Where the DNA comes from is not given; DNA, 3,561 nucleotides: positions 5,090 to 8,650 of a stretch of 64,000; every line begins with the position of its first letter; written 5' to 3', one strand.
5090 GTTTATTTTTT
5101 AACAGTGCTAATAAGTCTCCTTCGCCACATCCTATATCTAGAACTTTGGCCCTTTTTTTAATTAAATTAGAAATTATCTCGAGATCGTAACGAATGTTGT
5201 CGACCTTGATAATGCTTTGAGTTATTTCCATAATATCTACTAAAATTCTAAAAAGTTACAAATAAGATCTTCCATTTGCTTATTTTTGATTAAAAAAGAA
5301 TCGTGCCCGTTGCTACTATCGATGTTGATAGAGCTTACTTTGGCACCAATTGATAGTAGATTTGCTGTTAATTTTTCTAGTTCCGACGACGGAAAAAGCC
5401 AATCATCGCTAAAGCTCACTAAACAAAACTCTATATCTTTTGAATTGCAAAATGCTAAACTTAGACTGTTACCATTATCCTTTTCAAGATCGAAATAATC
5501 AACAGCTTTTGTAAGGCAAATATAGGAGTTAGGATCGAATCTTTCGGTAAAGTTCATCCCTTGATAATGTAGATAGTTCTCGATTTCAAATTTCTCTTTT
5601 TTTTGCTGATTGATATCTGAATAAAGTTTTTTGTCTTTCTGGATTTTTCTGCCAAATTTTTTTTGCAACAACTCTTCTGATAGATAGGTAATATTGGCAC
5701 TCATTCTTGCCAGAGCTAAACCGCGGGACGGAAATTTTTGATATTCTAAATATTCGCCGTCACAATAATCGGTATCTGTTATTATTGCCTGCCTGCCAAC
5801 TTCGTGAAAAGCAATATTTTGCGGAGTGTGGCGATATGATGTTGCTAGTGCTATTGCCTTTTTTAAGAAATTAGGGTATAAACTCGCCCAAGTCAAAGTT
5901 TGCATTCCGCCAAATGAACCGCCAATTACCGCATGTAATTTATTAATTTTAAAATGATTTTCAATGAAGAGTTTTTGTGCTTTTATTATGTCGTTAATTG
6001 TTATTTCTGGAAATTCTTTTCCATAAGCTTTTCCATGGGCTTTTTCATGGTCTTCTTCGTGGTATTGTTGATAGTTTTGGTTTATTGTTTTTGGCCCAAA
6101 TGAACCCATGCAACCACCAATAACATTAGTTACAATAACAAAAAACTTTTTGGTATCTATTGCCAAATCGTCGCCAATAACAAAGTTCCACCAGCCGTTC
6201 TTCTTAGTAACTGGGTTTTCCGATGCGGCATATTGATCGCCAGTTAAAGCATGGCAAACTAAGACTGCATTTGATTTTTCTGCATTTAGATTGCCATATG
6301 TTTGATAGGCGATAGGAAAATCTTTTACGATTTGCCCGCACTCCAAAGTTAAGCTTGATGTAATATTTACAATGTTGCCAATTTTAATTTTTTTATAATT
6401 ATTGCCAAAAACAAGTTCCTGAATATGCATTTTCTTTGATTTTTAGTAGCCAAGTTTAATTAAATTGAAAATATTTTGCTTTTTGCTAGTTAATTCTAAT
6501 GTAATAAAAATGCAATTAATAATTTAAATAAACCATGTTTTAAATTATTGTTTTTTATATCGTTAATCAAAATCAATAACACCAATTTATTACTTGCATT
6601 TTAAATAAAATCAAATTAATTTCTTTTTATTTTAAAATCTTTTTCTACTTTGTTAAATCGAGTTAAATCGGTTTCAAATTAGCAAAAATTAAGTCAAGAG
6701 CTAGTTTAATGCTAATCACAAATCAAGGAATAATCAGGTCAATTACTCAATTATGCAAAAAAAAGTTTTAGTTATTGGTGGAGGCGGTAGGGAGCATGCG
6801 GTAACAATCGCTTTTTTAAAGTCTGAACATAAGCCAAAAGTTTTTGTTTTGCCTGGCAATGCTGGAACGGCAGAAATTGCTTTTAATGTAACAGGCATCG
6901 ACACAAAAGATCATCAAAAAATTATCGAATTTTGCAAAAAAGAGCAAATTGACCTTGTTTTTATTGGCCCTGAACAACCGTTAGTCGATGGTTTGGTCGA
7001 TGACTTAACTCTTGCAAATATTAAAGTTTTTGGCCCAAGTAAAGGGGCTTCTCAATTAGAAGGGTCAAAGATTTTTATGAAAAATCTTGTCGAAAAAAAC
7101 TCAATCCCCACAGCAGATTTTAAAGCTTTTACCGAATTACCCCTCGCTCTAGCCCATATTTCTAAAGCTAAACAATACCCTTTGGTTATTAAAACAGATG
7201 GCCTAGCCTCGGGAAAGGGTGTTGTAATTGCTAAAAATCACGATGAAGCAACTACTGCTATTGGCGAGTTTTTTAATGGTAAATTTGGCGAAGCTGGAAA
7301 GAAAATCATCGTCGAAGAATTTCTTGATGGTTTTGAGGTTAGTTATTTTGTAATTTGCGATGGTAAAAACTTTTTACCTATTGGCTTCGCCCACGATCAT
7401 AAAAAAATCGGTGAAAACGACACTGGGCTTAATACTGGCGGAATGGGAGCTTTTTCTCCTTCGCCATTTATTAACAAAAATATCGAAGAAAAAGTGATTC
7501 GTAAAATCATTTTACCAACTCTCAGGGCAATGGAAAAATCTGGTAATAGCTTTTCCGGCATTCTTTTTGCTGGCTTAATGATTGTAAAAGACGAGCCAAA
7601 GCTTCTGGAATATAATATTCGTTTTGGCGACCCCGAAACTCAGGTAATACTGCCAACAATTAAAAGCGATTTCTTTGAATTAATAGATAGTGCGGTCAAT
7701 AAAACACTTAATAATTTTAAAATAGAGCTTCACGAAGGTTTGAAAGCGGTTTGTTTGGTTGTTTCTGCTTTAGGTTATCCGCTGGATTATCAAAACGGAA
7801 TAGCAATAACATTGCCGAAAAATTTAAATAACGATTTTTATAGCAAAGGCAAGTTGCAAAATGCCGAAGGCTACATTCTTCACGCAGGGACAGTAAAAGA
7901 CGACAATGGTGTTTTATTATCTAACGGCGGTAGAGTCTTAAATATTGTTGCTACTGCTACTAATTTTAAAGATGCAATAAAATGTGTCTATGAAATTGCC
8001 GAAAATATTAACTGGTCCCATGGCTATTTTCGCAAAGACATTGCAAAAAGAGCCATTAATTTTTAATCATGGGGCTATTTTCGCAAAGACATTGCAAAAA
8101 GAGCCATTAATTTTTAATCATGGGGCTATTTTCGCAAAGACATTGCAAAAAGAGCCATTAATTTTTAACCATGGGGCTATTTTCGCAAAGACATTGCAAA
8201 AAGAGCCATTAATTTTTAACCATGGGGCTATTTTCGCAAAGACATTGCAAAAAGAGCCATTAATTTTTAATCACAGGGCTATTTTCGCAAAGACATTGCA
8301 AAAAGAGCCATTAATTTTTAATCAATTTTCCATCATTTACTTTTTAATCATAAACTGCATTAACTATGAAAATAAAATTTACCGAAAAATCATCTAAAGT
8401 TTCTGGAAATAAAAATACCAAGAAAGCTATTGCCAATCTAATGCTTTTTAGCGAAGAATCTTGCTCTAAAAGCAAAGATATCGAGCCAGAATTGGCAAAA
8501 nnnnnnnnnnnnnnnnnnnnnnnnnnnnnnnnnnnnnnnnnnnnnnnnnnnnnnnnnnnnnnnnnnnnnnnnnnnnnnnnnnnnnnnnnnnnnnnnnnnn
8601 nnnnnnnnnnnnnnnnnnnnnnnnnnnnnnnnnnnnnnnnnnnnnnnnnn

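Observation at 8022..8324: Six-copy 51-bp tandem array reiterating the purD 3' end fills the purD-pepA spacer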

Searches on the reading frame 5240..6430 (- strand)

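Call 4: search_protein_families(library=ncbifam, proteins=[window:5240-6430:-])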
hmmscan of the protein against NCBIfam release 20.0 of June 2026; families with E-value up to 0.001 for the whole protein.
window:5240-6430:- (396 aa): 9 families
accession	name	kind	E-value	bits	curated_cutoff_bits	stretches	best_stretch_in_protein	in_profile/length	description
NF001209.0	PRK00175.1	equivalog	8e-132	439.6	331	1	21-395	17-373/381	homoserine O-acetyltransferase MetX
TIGR01392.2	MetX_acetyl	equivalog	3.4e-121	404.6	500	1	25-394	3-350/351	homoserine O-acetyltransferase MetX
NF047916.1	MetX_succinyl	exception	2.4e-115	385.5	560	1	21-395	10-367/370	homoserine O-succinyltransferase MetX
NF047917.1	MetX_acetyl_MTB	exception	1.1e-88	297.9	475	1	21-395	10-360/361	homoserine O-acetyltransferase MetX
NF005262.1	PRK06765.1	equivalog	2e-56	191.5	450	1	26-395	11-366/366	E22 family MetX-like putative esterase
NF005757.0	PRK07581.1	subfamily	1.2e-38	132.8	332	1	25-390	13-329/339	hypothetical protein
NF006449.0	PRK08775.1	equivalog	3.6e-28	98.5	296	1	143-394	119-337/344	homoserine O-succinyltransferase MetX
NF047915.1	homoser_Ac_Staph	exception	3e-27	95.8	500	1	26-394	12-313/320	homoserine O-acetyltransferase MetX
NF005071.0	PRK06489.1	equivalog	1.2e-22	80.5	305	2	139-289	130-276/362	hypothetical protein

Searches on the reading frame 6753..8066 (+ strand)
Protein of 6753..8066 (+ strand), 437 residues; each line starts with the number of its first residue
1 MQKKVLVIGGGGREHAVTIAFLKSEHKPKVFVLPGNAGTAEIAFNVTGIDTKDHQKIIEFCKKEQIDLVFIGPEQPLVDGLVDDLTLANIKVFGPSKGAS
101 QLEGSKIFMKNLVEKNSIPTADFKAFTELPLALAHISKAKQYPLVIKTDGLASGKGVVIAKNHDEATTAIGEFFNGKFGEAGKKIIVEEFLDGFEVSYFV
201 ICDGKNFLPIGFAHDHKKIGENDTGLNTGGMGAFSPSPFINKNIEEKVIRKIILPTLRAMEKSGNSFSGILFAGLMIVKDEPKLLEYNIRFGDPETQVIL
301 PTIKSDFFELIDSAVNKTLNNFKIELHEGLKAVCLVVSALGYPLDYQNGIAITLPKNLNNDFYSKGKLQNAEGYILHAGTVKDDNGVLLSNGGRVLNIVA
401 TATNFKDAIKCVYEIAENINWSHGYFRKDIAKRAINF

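Call 4: search_protein_families(library=ncbifam, proteins=[window:6753-8066:+])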
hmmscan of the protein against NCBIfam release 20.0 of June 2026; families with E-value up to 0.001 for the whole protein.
window:6753-8066:+ (437 aa): 19 families
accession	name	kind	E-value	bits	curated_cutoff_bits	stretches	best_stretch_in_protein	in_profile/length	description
TIGR00877.1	purD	equivalog_domain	1.6e-143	478.6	288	1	4-435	2-424/425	phosphoribosylamine--glycine ligase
TIGR01205.1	D_ala_D_alaTIGR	subfamily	1.8e-10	40.3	245.65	1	79-207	79-207/318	D-alanine--D-alanine ligase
NF002378.0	PRK01372.1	subfamily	2e-09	36.6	243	1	44-288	39-268/305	D-alanine--D-alanine ligase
NF053643.1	Ddl_archaea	equivalog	3.5e-09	36.1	500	1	63-210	59-199/367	putative pseudomurein biosynthesis ATP-grasp protein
NF002527.0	PRK01966.1-3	equivalog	9.2e-09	34.9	310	1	85-199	98-209/332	D-alanine--D-alanine ligase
NF004679.0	PRK06019.1-5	equivalog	4.6e-07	29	326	1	3-192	3-181/376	5-(carboxyamino)imidazole ribonucleotide synthase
TIGR01369.1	CPSaseII_lrg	equivalog_domain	6.5e-07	27.3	1027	1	54-290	618-840/1052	carbamoyl-phosphate synthase (glutamine-hydrolyzing) large subunit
NF006766.0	PRK09288.1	equivalog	8.2e-07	28.1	339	1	3-202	13-210/396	formate-dependent phosphoribosylglycinamide formyltransferase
NF000091.3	D_ala_D_ser_VanG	exception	1.2e-06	27.6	495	1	79-202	108-229/344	D-alanine--D-serine ligase VanG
NF009402.0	PRK12767.1-1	equivalog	1.7e-06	27.1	218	1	2-170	2-177/329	carbamoyl phosphate synthase-like protein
TIGR01142.1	purT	equivalog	2.4e-06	26.7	502.15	1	35-206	32-201/380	phosphoribosylglycinamide formyltransferase 2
NF002528.0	PRK01966.1-4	subfamily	5e-06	25.6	262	1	80-205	115-243/366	D-alanine--D-alanine ligase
NF002688.0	PRK02471.1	equivalog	8.5e-06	24.4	425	1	106-202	490-584/756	bifunctional glutamate--cysteine ligase GshA/glutathione synthetase GshB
NF002526.0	PRK01966.1-2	equivalog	9.9e-06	24.6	449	1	63-202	91-233/362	D-alanine--D-alanine ligase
NF009406.0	PRK12767.1-5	equivalog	1.1e-05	24.6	271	1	54-199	60-197/327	carbamoyl phosphate synthase-like protein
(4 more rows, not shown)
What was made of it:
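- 6753..8066 (+): purD (phosphoribosylamine--glycine ligase), 437 aa. Its last 17 codons form unit 1 of the array. TIGR00877 matches at E 1.6e-143 over residues 4-435 (call 4).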

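Call 7: find_encoding_contigs(protein=window:6753-8066:+, flank=3000, max_places=10)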
Protein window:6753-8066:+ (437 aa): 1 contig read that carries it; 1 place shown.
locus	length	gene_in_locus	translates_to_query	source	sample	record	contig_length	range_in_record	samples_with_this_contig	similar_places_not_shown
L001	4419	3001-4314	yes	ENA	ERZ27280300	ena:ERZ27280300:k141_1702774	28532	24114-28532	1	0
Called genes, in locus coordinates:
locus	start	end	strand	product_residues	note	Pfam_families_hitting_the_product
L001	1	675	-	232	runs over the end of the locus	PF03330:DPBB_1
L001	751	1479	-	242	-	PF07021:MetW, PF13489:Methyltransf_23, PF08241:Methyltransf_11, PF08242:Methyltransf_12 (weak), PF13649:Methyltransf_25, PF13847:Methyltransf_31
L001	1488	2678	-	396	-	PF00561:Abhydrolase_1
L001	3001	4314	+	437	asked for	PF02844:GARS_N, PF01071:GARS_A, PF02655:ATP-grasp_3 (faint), PF02222:ATP-grasp (weak), PF02843:GARS_C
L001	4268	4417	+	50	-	?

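Call 13: find_related_loci(query=window:6753-8066:+, collection=genome_contigs, flank=4000)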
Query window:6753-8066:+ (437 aa) in genome_contigs; peptide patterns used: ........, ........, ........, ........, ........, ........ (x = any residue, [..] = any of these).
98 stretches matched a pattern; 1 encode a relative of the query (tblastn E <= 1e-3); 1 distinct loci.
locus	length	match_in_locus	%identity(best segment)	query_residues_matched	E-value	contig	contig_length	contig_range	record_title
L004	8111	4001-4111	39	44-81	7e-6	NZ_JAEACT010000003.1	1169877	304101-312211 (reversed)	Clostridium hydrogenum strain CUEA01 3_pilon, whole genome shotgun sequence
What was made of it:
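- Tried and rejected: The genome_contigs scan with PurD found only a 39%-identical Clostridium fragment, so no close species representative is available (call 13).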

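Call 18: find_homologous_proteins(query=window:6753-8066:+, max_evalue=1e-60)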
Query window:6753-8066:+ (437 aa): 7996 proteins with E <= 1e-60 among 8000 candidates; the best 120 are listed.
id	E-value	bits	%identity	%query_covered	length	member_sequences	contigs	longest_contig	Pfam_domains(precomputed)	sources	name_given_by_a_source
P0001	2.1e-271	918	94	100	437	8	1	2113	PF02844.22,PF02843.23,PF02655.20,PF01071.25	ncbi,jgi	jgi:phosphoribosylamine--glycine ligase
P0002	6.2e-163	561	60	99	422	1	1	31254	PF02844.22,PF02843.23,PF02786.23,PF02222.28,PF01071.25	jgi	-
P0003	2.5e-162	559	61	100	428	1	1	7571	PF02844.22,PF02843.23,PF02786.23,PF02222.28,PF02655.20,PF01071.25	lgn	-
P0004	3.0e-160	552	60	100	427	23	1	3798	PF02844.22,PF02843.23,PF02655.20,PF01071.25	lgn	-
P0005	3.7e-160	552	62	99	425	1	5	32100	PF02844.22,PF02843.23,PF02786.23,PF02222.28,PF02655.20,PF01071.25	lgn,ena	-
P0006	3.3e-159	548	59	100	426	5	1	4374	PF02844.22,PF02843.23,PF02222.28,PF02655.20,PF01071.25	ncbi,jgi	jgi:phosphoribosylamine--glycine ligase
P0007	3.6e-159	548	61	99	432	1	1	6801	PF02844.22,PF02843.23,PF02786.23,PF02222.28,PF01071.25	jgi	jgi:phosphoribosylamine--glycine ligase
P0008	1.2e-158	547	60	99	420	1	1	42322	PF02844.22,PF02843.23,PF02786.23,PF02222.28,PF02655.20,PF01071.25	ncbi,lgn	-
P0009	2.2e-158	546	59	99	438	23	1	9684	PF02844.22,PF02843.23,PF02786.23,PF02222.28,PF02655.20,PF01071.25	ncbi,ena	-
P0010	3.2e-158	545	58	99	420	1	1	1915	PF02844.22,PF02843.23,PF02786.23,PF02222.28,PF01071.25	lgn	-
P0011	5.5e-157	541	59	99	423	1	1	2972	PF02844.22,PF02843.23,PF02786.23,PF02222.28,PF02655.20,PF01071.25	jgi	jgi:phosphoribosylamine--glycine ligase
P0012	7.5e-157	541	59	99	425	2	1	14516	PF02844.22,PF02843.23,PF02786.23,PF02222.28,PF02655.20,PF01071.25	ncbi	ncbi:MAG: phosphoribosylamine--glycine ligase, partial [Alphaproteobacteria bacterium RIFCSPHIGHO2_0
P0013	8.1e-157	541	61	99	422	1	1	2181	PF02844.22,PF02843.23,PF02786.23,PF02222.28,PF01071.25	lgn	-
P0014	1.8e-156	539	59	99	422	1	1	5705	PF02844.22,PF02843.23,PF02786.23,PF02222.28,PF02655.20,PF01071.25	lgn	-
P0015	4.2e-156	538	60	99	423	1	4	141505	PF02844.22,PF02843.23,PF02786.23,PF02222.28,PF02655.20,PF01071.25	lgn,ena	-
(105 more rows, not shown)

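Call 19: list_cluster_members(proteins=[P0001, window:6753-8066:+])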
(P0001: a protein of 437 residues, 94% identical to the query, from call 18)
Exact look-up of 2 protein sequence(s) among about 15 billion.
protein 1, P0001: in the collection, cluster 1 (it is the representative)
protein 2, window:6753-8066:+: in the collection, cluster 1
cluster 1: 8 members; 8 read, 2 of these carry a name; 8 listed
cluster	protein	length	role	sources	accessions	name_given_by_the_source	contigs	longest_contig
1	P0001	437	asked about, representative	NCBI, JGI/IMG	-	phosphoribosylamine--glycine ligase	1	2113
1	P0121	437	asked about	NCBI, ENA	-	-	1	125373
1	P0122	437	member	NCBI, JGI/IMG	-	phosphoribosylamine--glycine ligase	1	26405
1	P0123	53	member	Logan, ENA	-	-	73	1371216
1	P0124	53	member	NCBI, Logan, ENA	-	-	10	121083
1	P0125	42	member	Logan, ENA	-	-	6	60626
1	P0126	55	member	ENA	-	-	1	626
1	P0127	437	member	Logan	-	-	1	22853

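Call 20: find_encoding_contigs(protein=P0001, flank=5000, max_places=10)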
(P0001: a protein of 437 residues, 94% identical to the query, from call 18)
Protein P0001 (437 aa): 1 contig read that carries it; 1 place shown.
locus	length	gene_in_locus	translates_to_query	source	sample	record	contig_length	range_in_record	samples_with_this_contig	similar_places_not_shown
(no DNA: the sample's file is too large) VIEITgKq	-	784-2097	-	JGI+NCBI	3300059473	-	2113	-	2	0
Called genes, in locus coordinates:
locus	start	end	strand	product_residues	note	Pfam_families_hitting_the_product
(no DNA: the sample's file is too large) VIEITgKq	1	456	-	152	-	?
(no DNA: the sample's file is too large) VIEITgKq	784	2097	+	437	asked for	PF02844:GARS_N, PF01071:GARS_A, PF02655:ATP-grasp_3 (weak), PF02843:GARS_C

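Call 22: find_encoding_contigs(protein=P0122, flank=5000, max_places=6)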
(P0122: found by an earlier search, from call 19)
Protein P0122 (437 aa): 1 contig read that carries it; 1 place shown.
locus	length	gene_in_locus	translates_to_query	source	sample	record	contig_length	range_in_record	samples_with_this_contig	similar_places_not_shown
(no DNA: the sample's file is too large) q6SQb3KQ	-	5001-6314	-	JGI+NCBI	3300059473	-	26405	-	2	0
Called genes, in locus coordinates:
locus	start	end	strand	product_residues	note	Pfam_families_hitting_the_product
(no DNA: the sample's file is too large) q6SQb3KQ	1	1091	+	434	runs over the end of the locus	PF03952:Enolase_N, PF00113:Enolase_C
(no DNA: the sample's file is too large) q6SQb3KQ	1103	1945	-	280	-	PF03883:H2O2_YaaD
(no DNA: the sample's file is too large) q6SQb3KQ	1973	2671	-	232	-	PF03330:DPBB_1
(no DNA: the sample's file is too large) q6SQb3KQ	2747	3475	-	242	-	PF07021:MetW, PF13489:Methyltransf_23, PF08241:Methyltransf_11, PF08242:Methyltransf_12 (weak), PF13649:Methyltransf_25, PF13847:Methyltransf_31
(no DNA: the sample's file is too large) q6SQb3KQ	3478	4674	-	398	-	PF00561:Abhydrolase_1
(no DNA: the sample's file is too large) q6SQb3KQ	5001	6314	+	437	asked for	PF02844:GARS_N, PF01071:GARS_A, PF02655:ATP-grasp_3 (weak), PF02843:GARS_C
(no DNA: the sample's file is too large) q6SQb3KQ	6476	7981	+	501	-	PF02789:Peptidase_M17_N, PF00883:Peptidase_M17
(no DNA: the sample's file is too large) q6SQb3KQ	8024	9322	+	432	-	PF00275:EPSP_synthase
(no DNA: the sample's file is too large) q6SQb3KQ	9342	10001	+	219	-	PF02527:GidB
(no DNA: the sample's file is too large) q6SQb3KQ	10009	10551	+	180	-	PF02130:YbeY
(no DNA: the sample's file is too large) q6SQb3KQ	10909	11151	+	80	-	PF02700:PurS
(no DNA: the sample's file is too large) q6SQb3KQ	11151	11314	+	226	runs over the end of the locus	PF07685:GATase_3, PF13507:GATase_5, PF00117:GATase (faint)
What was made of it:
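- Tried and rejected: These are the P0122 contig with the 161-nt spacer and the P0001 contig that ends 16 nt after the purD stop (calls 20, 22).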

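Call 23: find_encoding_contigs(protein=P0127, flank=5000, max_places=6)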
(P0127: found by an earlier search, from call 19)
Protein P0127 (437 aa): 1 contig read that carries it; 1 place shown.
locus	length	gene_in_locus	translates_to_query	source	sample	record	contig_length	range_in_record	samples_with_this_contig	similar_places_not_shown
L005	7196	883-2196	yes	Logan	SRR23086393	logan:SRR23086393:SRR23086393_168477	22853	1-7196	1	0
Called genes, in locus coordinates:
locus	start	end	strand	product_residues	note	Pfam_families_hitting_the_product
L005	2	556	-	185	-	?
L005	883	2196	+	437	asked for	PF02844:GARS_N, PF01071:GARS_A, PF02843:GARS_C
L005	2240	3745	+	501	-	PF02789:Peptidase_M17_N (weak), PF00883:Peptidase_M17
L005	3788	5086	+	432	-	PF00275:EPSP_synthase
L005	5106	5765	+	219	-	PF02527:GidB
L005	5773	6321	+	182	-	PF02130:YbeY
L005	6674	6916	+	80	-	PF02700:PurS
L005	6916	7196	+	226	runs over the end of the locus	PF07685:GATase_3, PF13507:GATase_5, PF00117:GATase (weak)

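Call 26: find_related_loci(query=window:6753-8066:+, collection=metagenome_contigs, flank=3000)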
Query window:6753-8066:+ (437 aa) in metagenome_contigs; peptide patterns used: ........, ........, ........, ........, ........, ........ (x = any residue, [..] = any of these).
217 stretches matched a pattern; 1 encode a relative of the query (tblastn E <= 1e-3); 1 distinct loci.
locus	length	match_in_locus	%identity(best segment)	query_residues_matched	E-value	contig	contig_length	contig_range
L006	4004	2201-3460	42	4-436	1e-107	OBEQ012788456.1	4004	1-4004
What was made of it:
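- Tried and rejected: The metagenome_contigs scan with PurD found only a 42%-identical locus (call 26).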

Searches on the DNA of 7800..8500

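Call 50: search_rna_families(source=window, start=7800, end=8500, threshold=evalue, max_evalue=1)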
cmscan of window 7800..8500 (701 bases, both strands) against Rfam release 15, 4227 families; matches with E-value up to 1: 17.
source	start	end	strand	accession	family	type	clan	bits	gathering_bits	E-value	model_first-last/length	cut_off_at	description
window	8128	8201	-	RF03697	mir-722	Gene; miRNA;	-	25.9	81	0.012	1-67/67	no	mir-722 microRNA precursor family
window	8109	8213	-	RF00739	MIR476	Gene; miRNA;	-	24.6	80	0.051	1-92/92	no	MIR476 microRNA precursor family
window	8020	8158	-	RF00721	MIR475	Gene; miRNA;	-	24.1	70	0.061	1-128/128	no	MIR475 microRNA precursor family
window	8026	8099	-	RF03697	mir-722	Gene; miRNA;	-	23.9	81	0.042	1-67/67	no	mir-722 microRNA precursor family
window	8021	8106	+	RF03743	MIR7696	Gene; miRNA;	-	23.7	83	0.058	1-88/88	no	MIR7696 microRNA precursor family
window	8015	8109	-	RF00708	mir-450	Gene; miRNA;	-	23.3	60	0.23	1-78/78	no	mir-450 microRNA precursor family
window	8230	8303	-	RF03697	mir-722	Gene; miRNA;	-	21.6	81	0.17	1-67/67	no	mir-722 microRNA precursor family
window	8021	8099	-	RF00739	MIR476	Gene; miRNA;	-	20.6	80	0.53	1-92/92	no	MIR476 microRNA precursor family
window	8235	8300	-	RF03263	MIR861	Gene; miRNA;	-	20.1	70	0.58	1-111/111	no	MIR861 microRNA precursor family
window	8006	8119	-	RF04111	MIR6274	Gene; miRNA;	-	19.7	80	0.67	1-107/107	no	MIR6274 microRNA precursor family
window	8082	8147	-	RF03263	MIR861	Gene; miRNA;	-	19.4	70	0.9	1-111/111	no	MIR861 microRNA precursor family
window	8019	8108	-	RF03717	mir-3119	Gene; miRNA;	-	18.8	80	0.6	1-85/85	no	mir-3119 microRNA precursor family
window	8234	8298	-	RF00363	mir-BART1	Gene; miRNA;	CL00097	18.2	70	0.52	1-70/70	no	mir-BART1 microRNA precursor family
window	8233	8300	-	RF03464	mir-465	Gene; miRNA;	CL00136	18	65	0.98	1-79/79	no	mir-465 microRNA precursor family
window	8172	8312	-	RF04209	MIR7533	Gene; miRNA;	-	17.9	230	0.44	1-249/249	no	MIR7533 microRNA precursor family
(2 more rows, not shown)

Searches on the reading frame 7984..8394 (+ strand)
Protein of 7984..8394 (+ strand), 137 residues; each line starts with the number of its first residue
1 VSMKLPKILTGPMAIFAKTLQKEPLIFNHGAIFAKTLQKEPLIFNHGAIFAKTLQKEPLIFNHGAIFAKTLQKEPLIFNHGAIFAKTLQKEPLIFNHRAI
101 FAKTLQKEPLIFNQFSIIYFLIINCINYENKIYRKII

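Call 27: find_homologous_proteins(query=window:7984-8394:+, max_evalue=0.001)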
Query window:7984-8394:+: 7491 candidates shared short words with the query, none scored E <= 0.001.
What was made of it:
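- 7984..8397 (+): 137-aa ORF through the array in the +1 frame. It is judged a chance by-product of repeating a stop-free frame. It has no homologues (call 27).
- There are no homologues of the array ORF among 5.8 billion proteins (call 27).
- Tried and rejected: Nothing scored (call 27).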
